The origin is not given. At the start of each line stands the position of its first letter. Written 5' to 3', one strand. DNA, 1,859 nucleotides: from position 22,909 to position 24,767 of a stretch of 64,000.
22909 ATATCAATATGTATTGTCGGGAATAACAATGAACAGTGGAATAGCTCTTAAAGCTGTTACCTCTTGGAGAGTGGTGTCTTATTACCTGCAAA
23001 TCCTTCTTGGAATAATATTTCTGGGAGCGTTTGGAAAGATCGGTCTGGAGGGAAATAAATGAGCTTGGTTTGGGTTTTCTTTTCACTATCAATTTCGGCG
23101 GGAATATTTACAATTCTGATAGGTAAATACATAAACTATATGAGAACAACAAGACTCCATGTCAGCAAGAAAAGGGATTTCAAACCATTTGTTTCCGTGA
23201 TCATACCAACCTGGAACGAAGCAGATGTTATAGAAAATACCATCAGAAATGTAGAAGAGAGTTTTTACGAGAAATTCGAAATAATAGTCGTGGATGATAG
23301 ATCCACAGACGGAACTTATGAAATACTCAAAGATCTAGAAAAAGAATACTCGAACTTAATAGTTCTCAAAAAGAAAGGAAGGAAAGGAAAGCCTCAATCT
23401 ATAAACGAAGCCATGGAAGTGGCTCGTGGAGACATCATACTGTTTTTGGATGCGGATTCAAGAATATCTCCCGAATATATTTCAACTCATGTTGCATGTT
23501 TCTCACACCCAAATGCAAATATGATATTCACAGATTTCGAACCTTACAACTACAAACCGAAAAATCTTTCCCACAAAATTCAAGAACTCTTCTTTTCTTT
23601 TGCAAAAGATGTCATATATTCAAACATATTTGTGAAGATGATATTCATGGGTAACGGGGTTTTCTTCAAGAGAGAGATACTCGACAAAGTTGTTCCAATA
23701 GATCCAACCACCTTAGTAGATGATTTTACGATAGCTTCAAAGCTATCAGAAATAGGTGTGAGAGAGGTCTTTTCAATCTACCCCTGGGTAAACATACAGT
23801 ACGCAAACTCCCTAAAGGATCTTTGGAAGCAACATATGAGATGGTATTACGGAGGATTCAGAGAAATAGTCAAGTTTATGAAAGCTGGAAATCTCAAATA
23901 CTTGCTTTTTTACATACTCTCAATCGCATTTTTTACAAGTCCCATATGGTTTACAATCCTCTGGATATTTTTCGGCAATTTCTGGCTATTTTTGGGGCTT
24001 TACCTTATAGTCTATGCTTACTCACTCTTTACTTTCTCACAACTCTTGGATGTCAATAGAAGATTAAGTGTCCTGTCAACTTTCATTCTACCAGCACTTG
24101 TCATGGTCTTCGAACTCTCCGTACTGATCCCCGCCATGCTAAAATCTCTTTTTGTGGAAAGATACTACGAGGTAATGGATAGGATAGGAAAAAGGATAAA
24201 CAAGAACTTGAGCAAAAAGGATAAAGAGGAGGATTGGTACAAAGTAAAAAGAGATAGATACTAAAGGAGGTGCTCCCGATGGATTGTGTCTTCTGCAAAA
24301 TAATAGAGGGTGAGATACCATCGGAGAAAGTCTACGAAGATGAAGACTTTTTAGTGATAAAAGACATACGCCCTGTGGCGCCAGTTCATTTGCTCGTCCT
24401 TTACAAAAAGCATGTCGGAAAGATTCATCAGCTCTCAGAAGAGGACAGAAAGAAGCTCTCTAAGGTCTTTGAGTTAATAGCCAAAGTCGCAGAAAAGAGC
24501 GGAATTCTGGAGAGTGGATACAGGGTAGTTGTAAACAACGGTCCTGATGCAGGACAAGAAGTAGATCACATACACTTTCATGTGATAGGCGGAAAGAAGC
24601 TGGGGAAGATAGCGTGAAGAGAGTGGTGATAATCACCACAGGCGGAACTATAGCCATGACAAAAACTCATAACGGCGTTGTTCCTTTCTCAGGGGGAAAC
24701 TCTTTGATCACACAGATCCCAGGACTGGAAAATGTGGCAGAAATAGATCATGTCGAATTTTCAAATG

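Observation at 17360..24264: Six-gene head-group activation, phosphotransfer and double [flippase-like + GT2] cluster: candidate uncharacterised envelope lipid/glycoconjugate pathway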

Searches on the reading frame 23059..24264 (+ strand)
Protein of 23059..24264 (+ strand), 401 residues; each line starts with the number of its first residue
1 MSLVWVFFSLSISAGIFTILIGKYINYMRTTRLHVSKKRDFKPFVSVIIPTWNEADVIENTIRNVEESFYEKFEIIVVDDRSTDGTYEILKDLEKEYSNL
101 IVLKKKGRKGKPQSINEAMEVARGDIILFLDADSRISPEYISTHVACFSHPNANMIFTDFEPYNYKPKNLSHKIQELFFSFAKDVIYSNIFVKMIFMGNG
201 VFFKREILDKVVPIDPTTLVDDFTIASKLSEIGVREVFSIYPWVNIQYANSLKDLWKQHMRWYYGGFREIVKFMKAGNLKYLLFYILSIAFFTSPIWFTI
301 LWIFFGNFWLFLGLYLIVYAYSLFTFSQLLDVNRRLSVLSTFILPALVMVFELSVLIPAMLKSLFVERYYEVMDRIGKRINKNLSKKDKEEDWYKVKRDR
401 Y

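Call 3: search_protein_families(library=pfam, proteins=[window:23059-24264:+], max_evalue=0.01)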
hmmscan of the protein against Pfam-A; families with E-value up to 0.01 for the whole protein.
window:23059-24264:+ (401 aa): 6 families
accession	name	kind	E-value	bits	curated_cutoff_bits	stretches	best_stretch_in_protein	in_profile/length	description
PF00535.33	Glycos_transf_2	-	4.2e-34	118.3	23.3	1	46-210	1-166/168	Glycosyl transferase family 2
PF13641.12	Glyco_tranf_2_3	-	5.3e-26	92.5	27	1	45-265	3-230/230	Glycosyltransferase like family 2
PF13632.12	Glyco_trans_2_3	-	1.9e-21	77.2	27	1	126-321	1-182/198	Glycosyl transferase family group 2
PF13506.12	Glyco_transf_21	-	4e-14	52.9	21.7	1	111-262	18-172/174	Glycosyl transferase family 21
PF10111.15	Glyco_tranf_2_2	-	1.2e-10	41.7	27.3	1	46-270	1-231/276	Glycosyltransferase like family 2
PF13704.12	Glyco_tranf_2_4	-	1.6e-06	28.9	27.5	1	53-133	2-81/98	Glycosyl transferase family 2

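Call 4: search_protein_families(library=ncbifam, proteins=[window:23059-24264:+], max_evalue=0.01)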
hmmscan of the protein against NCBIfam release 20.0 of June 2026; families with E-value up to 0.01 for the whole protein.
window:23059-24264:+ (401 aa): 36 families (the best 25 are shown)
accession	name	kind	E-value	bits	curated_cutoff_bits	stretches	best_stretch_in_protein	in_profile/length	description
TIGR03937.1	PgaC_IcaA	equivalog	1.7e-32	112.9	422.3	1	33-318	35-321/407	poly-beta-1,6-N-acetyl-D-glucosamine synthase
NF047683.1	TeichurnBiosyTuaG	equivalog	1.8e-21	76.9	400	1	41-176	4-139/252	teichuronic acid biosynthesis protein TuaG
TIGR04283.1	glyco_like_mftF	equivalog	3e-20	72.8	182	1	45-233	1-173/221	TIGR04283 family arsenosugar biosynthesis glycosyltransferase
NF041875.1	EPS_EpsD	equivalog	4.9e-18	65.6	370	1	45-155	1-111/325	exopolysaccharide biosynthesis glycosyltransferase EpsD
TIGR03111.1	glyc2_xrt_Gpos1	hypoth_equivalog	5.4e-17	61.7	363.95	1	15-344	21-361/439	TIGR03111 family XrtG-associated glycosyltransferase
NF050050.1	ProtGlycPglI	equivalog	2e-16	60.3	500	1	42-146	1-106/306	GalNAc(5)-diNAcBac-PP-undecaprenol beta-1,3-glucosyltransferase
NF007482.0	PRK10073.1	equivalog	5.9e-16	58.4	423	1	42-143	5-105/334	glycosyltransferase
NF038299.1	EPS_HpsN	equivalog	4e-15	55.6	425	1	43-150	1-108/317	hormogonium polysaccharide biosynthesis glycosyltransferase HpsN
TIGR03469.1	HpnB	hypoth_equivalog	2.6e-14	53.1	379.25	1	11-154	6-166/386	hopene-associated glycosyltransferase HpnB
TIGR03030.1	CelA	equivalog_domain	2.7e-13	48.9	699.1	1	16-319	102-433/714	UDP-forming cellulose synthase catalytic subunit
NF010496.0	PRK13915.1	equivalog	5.4e-13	48.7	262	1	42-143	30-137/307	glucosyl-3-phosphoglycerate synthase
NF053739.1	GlytfEpsEBac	equivalog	2.1e-12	46.6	450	1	43-135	1-94/265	glycosyltransferase EpsE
NF038302.1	EPS_HpsE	equivalog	4.1e-12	45.7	300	1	45-214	3-181/307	hormogonium polysaccharide biosynthesis glycosyltransferase HpsE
TIGR04182.1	glyco_TIGR04182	equivalog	6.1e-12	45.5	325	1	45-156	2-105/293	S-layer glycoprotein N-glycosyltransferase AglJ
NF045692.1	OglycostaseCruG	equivalog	9.5e-12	44.5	600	1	13-238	9-247/386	2'-O-glycosyltransferase CruG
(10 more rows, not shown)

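Call 32: search_solved_structures(query=window:23059-24264:+, max_evalue=0.001)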
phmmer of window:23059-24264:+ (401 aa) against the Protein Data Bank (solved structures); distinct sequences matched with E-value up to 0.001: 28.
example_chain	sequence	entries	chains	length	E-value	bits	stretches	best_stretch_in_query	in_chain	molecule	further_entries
6yv7_A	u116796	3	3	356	3.2e-18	69.1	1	37-237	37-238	Glycosyl transferase, family 2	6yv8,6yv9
6yv7_B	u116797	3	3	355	3.2e-18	69.1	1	37-237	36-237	Glycosyl transferase, family 2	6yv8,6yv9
2z87_A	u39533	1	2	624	1.9e-11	46.8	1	41-142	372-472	Chondroitin synthase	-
2z86_A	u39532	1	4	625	1.9e-11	46.8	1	41-142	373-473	Chondroitin synthase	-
5mlz_A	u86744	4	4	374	1.5e-10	43.9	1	45-145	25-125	Dolichol monophosphate mannose synthase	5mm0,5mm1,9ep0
5tze_C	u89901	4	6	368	3.9e-10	42.5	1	46-164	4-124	Glycosyl transferase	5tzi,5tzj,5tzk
5tz8_A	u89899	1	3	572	7.2e-10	41.6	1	46-162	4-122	Glycosyl transferase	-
3bcv_A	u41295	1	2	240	1e-09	41.2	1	43-158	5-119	Putative glycosyltransferase protein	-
6p61_A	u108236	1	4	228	1.4e-09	40.7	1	42-160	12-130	Glycosyltransferase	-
8bz4_A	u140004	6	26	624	2.6e-09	39.8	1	37-142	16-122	Glycosyltransferase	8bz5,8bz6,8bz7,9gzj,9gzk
8vh7_A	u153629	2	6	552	2.7e-09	39.7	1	35-141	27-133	Heparosan synthase B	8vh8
8viw_A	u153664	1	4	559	2.8e-09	39.7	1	35-141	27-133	Heparosan synthase B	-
8bz8_A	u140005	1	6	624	2.9e-09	39.7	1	37-142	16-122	Glycosyltransferase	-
9hwj_A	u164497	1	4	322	1.3e-08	37.5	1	45-146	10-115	Undecaprenyl-phosphate 4-deoxy-4-formamido-L-arabinose transferase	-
9jma_A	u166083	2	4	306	1.7e-07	33.8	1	44-145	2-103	GalNAc(5)-diNAcBac-PP-undecaprenol beta-1,3-glucosyltransferase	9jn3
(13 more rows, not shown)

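Call 59: find_homologous_proteins(query=window:23059-24264:+, max_evalue=1e-10)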
Query window:23059-24264:+ (401 aa): 427 proteins with E <= 1e-10 among 7214 candidates; the best 120 are listed.
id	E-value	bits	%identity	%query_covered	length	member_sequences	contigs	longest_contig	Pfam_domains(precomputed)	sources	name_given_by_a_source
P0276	5.5e-260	880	98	100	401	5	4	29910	PF13632.13,PF10111.15,PF13506.14,PF13641.13,PF00535.33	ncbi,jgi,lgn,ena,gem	-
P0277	1.8e-231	786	84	100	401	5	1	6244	PF13632.13,PF10111.15,PF13506.14,PF13641.13,PF00535.33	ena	-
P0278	9.1e-215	731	79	100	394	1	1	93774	PF13632.13,PF10111.15,PF13506.14,PF13641.13,PF00535.33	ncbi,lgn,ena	-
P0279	6.9e-203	692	76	100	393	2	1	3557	PF13632.13,PF10111.15,PF13506.14,PF13641.13,PF00535.33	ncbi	-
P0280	8.5e-146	504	58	97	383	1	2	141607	PF13632.13,PF10111.15,PF13506.14,PF13641.13,PF00535.33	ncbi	-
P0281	8.2e-145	501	60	98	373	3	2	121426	PF13632.13,PF10111.15,PF13506.14,PF13641.13,PF00535.33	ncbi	-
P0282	4.4e-142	492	57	98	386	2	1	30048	PF13632.13,PF10111.15,PF13506.14,PF13641.13,PF00535.33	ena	-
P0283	1.2e-140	487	57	97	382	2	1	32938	PF13632.13,PF10111.15,PF13506.14,PF13641.13,PF00535.33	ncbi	-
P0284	5.6e-133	462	58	95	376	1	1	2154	PF13632.13,PF10111.15,PF13506.14,PF13641.13,PF00535.33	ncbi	-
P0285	3.4e-116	407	55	86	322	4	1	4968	PF13632.13,PF10111.15,PF13506.14,PF13641.13,PF00535.33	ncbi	-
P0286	8.1e-114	399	53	95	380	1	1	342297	PF13632.13,PF10111.15,PF13506.14,PF13641.13,PF00535.33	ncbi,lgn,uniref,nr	ncbi:glycosyltransferase [Thermosipho atlanticus]|uniref:Glycosyltransferase, catalytic subunit of c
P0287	2.5e-110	387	49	99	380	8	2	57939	PF13632.13,PF10111.15,PF13506.14,PF13641.13,PF00535.33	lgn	-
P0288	7.6e-110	386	49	98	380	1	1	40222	PF13632.13,PF10111.15,PF13506.14,PF13641.13,PF00535.33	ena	-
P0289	8.1e-110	386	49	98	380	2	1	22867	PF13632.13,PF10111.15,PF13506.14,PF13641.13,PF00535.33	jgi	-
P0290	8.8e-110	386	49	98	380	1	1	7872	PF13632.13,PF10111.15,PF13506.14,PF13641.13,PF00535.33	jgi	-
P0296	9.5e-106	372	50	94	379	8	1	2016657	PF13632.13,PF10111.15,PF13506.14,PF13641.13,PF00535.33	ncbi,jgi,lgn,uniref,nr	ncbi:hyaluronan synthase related, putative [Thermosipho africanus TCF52B]|jgi:1,2-diacylglycerol 3-b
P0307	5.9e-56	208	39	78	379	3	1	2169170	PF13632.13,PF10111.15,PF13506.14,PF13641.13,PF00535.33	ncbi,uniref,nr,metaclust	ncbi:hypothetical protein IX53_09535 [Kosmotoga pacifica]|uniref:Glycosyltransferase 2-like domain-c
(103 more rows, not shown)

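Call 60: find_encoding_contigs(protein=P0296, flank=9000, max_places=1)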
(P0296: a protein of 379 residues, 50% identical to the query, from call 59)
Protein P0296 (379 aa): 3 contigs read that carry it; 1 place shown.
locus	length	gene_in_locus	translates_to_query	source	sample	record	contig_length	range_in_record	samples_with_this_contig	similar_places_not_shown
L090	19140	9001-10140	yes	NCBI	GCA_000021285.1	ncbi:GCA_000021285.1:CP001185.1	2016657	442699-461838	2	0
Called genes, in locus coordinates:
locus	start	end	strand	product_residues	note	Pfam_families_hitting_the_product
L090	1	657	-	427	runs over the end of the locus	PF01171:ATP_bind_3, PF11734:TilS_C (weak)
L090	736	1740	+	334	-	PF05343:Peptidase_M42, PF01546:Peptidase_M20, PF04389:Peptidase_M28 (weak)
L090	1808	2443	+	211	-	-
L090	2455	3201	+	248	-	PF02673:BacA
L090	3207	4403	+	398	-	PF07969:Amidohydro_3, PF01979:Amidohydro_1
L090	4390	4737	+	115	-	PF07009:NusG_II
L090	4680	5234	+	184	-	PF07456:Hpre_diP_synt_I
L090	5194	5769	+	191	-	PF02545:Maf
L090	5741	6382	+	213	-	PF20582:UPF0758_N, PF00633:HHH (faint), PF04002:RadC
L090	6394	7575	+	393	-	-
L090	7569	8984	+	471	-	-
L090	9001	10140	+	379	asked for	PF13506:Glyco_transf_21, PF00535:Glycos_transf_2, PF10111:Glyco_tranf_2_2 (weak), PF13641:Glyco_tranf_2_3, PF13632:Glyco_trans_2_3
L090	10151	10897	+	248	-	PF00535:Glycos_transf_2, PF10111:Glyco_tranf_2_2, PF13506:Glyco_transf_21, PF13641:Glyco_tranf_2_3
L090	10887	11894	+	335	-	PF03706:LPG_synthase_TM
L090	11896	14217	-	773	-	PF03176:MMPL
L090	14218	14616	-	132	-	-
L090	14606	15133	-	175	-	-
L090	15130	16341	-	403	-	PF00595:PDZ, PF13180:PDZ_2, PF17820:PDZ_6, PF03572:Peptidase_S41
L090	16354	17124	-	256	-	PF14801:TrmI-like_N (weak), PF01135:PCMT, PF08704:GCD14, PF02353:CMAS (weak), PF01209:Ubie_methyltran (weak), PF13847:Methyltransf_31, PF08241:Methyltransf_11 (faint), PF13649:Methyltransf_25 (weak)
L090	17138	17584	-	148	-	-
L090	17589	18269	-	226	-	-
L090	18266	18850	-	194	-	PF01966:HD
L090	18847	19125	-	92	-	PF04456:DUF503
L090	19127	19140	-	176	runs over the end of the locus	PF00227:Proteasome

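Call 61: find_encoding_contigs(protein=P0307, flank=9000, max_places=1)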
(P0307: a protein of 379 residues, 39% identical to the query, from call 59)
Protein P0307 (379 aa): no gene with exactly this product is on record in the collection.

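Call 62: find_encoding_contigs(protein=P0280, flank=10000, max_places=1)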
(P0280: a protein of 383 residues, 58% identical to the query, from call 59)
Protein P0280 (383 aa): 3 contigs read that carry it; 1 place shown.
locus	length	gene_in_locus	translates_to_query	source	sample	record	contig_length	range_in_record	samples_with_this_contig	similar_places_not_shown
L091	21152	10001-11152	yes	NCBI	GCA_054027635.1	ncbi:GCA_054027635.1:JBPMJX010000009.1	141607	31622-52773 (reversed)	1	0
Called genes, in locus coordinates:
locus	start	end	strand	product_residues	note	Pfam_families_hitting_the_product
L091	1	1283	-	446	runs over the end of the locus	PF19289:PmbA_TldD_3rd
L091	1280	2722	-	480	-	PF01523:PmbA_TldD_1st, PF19290:PmbA_TldD_2nd, PF19289:PmbA_TldD_3rd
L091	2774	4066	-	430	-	PF00206:Lyase_1, PF10397:ADSL_C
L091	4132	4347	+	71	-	-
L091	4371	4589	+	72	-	PF11146:DUF2905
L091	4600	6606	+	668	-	PF02092:tRNA_synt_2f, PF05746:DALR_1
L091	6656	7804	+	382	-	PF13506:Glyco_transf_21, PF13641:Glyco_tranf_2_3, PF00535:Glycos_transf_2, PF10111:Glyco_tranf_2_2, PF13632:Glyco_trans_2_3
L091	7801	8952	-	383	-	PF13506:Glyco_transf_21 (weak), PF00535:Glycos_transf_2, PF13641:Glyco_tranf_2_3, PF13632:Glyco_trans_2_3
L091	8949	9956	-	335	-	PF03706:LPG_synthase_TM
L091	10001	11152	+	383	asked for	PF13506:Glyco_transf_21, PF13641:Glyco_tranf_2_3, PF00535:Glycos_transf_2, PF10111:Glyco_tranf_2_2, PF13632:Glyco_trans_2_3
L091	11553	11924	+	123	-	PF00392:GntR, PF13730:HTH_36 (weak)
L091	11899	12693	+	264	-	PF02463:SMC_N (faint), PF13476:AAA_23 (faint), PF00005:ABC_tran, PF13304:AAA_21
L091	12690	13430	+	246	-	PF12679:ABC2_membrane_2, PF10920:DUF2705 (weak)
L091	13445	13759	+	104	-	PF01906:YbjQ_1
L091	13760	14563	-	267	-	PF01488:Shikimate_DH (weak), PF02826:2-Hacid_dh_C (weak), PF03446:NAD_binding_2, PF03807:F420_oxidored, PF14748:P5CR_dimer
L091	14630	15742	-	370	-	PF07549:Sec_GG, PF02355:SecD_SecF_C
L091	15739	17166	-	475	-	PF21760:SecD_1st, PF22599:SecDF_P1_head, PF02355:SecD_SecF_C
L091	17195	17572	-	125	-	PF02699:YajC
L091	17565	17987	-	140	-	-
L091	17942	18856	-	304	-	PF01467:CTP_transf_like (weak), PF06574:FAD_syn, PF01687:Flavokinase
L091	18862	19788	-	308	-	PF01509:TruB_N, PF16198:TruB_C_2 (weak), PF01472:PUA (faint)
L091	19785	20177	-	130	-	PF02033:RBFA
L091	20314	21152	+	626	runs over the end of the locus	PF00012:HSP70, PF06723:MreB_Mbl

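Call 81: search_protein_families(library=pfam, proteins=[L090:10151-10897:+, L090:6394-7575:+, L090:7569-8984:+], max_evalue=0.001)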
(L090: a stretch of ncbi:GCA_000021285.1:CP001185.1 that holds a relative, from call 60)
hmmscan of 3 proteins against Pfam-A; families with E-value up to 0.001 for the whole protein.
L090:10151-10897:+ (248 aa): 5 families
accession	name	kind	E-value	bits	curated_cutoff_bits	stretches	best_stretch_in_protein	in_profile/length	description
PF00535.33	Glycos_transf_2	-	1.2e-33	116.8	23.3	1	4-161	1-167/168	Glycosyl transferase family 2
PF13641.12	Glyco_tranf_2_3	-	1.2e-16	61.9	27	1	3-200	3-214/230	Glycosyltransferase like family 2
PF10111.15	Glyco_tranf_2_2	-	1.7e-14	54.4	27.3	1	4-245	1-266/276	Glycosyltransferase like family 2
PF13506.12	Glyco_transf_21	-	9.6e-09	35.4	21.7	1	65-207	20-162/174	Glycosyl transferase family 21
PF13632.12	Glyco_trans_2_3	-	0.00016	22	27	1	80-198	3-124/198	Glycosyl transferase family group 2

L090:6394-7575:+ (393 aa): 0 families

L090:7569-8984:+ (471 aa): 0 families

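Call 84: predict_structure(alignment_id=A4)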
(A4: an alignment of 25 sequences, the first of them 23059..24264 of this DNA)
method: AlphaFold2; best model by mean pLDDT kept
length: 401 residues; sequences in the alignment: 25
mean_pLDDT: 88.9   pTM: 0.86
mean pLDDT of the five models: 88.9, 88.3, 87.8, 87.7, 87.5
residues with pLDDT >= 90: 282; 70-90: 80; 50-70: 24; < 50: 15
segments of 3 or more residues with pLDDT < 50: 381-393
pLDDT, mean of each block of 10 residues (from residue 1): 86 97 95 92 97 95 97 97 95 98 90 94 98 96 96 92 95 96 91 78 96 86 88 90 94 93 89 88 90 90 93 92 96 91 95 93 70 53 41 58 54
secondary structure, 60 per line:
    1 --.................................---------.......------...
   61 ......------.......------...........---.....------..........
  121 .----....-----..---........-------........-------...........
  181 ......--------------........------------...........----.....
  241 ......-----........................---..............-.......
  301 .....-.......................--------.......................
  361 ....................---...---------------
elements in order: H3-35 E45-51 H58-66 E73-79 H86-96 E100-104 H111-121 E126-129 H140-147 E155-162 H170-186 E201-204 H205-208 H221-231 E236-246 H252-275 H279-292 H294-305 H307-329 H338-380

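Call 86: fold_search(model_id=the predicted structure, library=pdb)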
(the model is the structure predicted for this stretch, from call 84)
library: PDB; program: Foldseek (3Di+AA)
matches with E <= 10: 1304; with E <= 0.001: 309
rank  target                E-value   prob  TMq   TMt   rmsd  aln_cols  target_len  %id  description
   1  6yv7_B                3.2e-14  1.00  0.55  0.63   9.7       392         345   19  Mannosyltransferase PcManGT from Pyrobaculum calidifontis (released 2020-07-22)
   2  6yv7_A                4.1e-14  1.00  0.54  0.62   9.7       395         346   21  Mannosyltransferase PcManGT from Pyrobaculum calidifontis (released 2020-07-22)
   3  8smn_A                1.0e-13  1.00  0.55  0.44  15.8       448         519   14  Xenopus laevis hyaluronan synthase 1, nascent HA polymer bound state (released 2024-05-01)
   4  9b8v_E                2.9e-13  1.00  0.58  0.31   7.9       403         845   18  AlphaFold2 informed cryo-EM model of the E. coli cellulose synthase BcsAG3B6 complex (released 2025-02-19)
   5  4p00_A                4.0e-13  1.00  0.58  0.34   8.7       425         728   16  Bacterial Cellulose Synthase in complex with cyclic-di-GMP and UDP (released 2014-04-09)
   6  5ej1_A                8.9e-13  1.00  0.54  0.32   8.7       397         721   17  Pre-translocation state of bacterial cellulose synthase (released 2016-03-30)
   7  9fnn_A                1.4e-12  1.00  0.60  0.33   7.4       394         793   18  Cryo-EM structure of the c-di-GMP-saturated 'crown'less Bcs macrocomplex for cellulose secretion in E. coli (released 2024-10-16)
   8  9fmz_A                1.4e-12  1.00  0.54  0.28   9.9       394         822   18  Cryo-EM structure of the c-di-GMP-bound synthase:pEtN transferase complex (BcsA-Bct-G3) from the E. coli cellulose sec (released 2024-10-16)
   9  4hg6_A                1.8e-12  1.00  0.58  0.34   8.3       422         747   16  Structure of a cellulose synthase - cellulose translocation intermediate (released 2012-12-19)
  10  8smm_A                3.1e-12  1.00  0.60  0.48  15.9       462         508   15  Xenopus laevis hyaluronan synthase 1 (released 2024-05-01)
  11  7sp9_A                4.2e-12  1.00  0.57  0.47  16.2       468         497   14  Chlorella virus Hyaluronan Synthase in the GlcNAc-primed channel-closed state (released 2022-04-06)
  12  9fmv_A                4.5e-12  1.00  0.55  0.31   8.9       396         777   19  Cryo-EM structure of the c-di-GMP-free synthase:pEtN transferase complex (BcsA-Bct-G3) from the E. coli cellulose secr (released 2024-10-16)
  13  9fp0_A                5.8e-12  1.00  0.55  0.31   8.9       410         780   17  Cryo-EM structure of the 'crown'less Bcs macrocomplex for E. coli cellulose secretion in non-saturating c-di-GMP (loca (released 2024-10-16)
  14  7sp8_A                1.3e-11  1.00  0.56  0.45  16.2       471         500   12  Chlorella virus Hyaluronan Synthase bound to UDP-GlcNAc (released 2022-04-06)
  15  7sp7_A                1.6e-11  1.00  0.70  0.58   5.5       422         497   14  Chlorella virus hyaluronan synthase inhibited by UDP (released 2022-04-06)
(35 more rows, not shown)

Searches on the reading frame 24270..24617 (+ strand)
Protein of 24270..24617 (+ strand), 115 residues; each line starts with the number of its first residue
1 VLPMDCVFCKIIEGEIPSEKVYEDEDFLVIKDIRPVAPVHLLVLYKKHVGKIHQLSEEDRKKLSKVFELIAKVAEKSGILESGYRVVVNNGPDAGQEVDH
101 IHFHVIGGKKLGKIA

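Call 3: search_protein_families(library=pfam, proteins=[window:24270-24617:+], max_evalue=0.01)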
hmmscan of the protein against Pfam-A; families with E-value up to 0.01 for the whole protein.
window:24270-24617:+ (115 aa): 3 families
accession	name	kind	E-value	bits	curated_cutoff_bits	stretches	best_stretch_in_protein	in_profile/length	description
PF01230.28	HIT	-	3.4e-29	101.8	21.5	1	14-110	2-97/98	HIT domain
PF11969.13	DcpS_C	-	5.2e-27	95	24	1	6-107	2-101/114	Scavenger mRNA decapping enzyme C-term binding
PF02744.22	GalP_UDP_tr_C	-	0.0002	21.6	29.2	1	18-76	28-87/165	Galactose-1-phosphate uridyl transferase, C-terminal domain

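Call 4: search_protein_families(library=ncbifam, proteins=[window:24270-24617:+], max_evalue=0.01)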
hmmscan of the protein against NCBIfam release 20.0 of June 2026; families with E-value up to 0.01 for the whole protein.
window:24270-24617:+ (115 aa): 6 families
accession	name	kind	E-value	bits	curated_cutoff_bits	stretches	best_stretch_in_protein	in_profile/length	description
NF007965.0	PRK10687.1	equivalog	2.5e-27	95.3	206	1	5-114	4-113/119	purine nucleoside phosphoramidase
NF045834.1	M_plasma_HinT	exception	8.5e-22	78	130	1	7-106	1-99/102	histidine triad protein HinT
TIGR00209.1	galT_1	equivalog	3e-05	23.1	102.1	1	18-105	211-298/349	galactose-1-phosphate uridylyltransferase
NF008724.0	PRK11720.1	equivalog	8.4e-05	21.8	448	1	18-104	210-296/348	UDP-glucose--hexose-1-phosphate uridylyltransferase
NF052622.1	ATPAdlTfActino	equivalog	0.0014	18.2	290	1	29-106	63-140/176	ATP adenylyltransferase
NF006993.0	PRK09458.1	equivalog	0.0023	18.3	90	1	36-82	17-63/75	envelope stress response membrane protein PspB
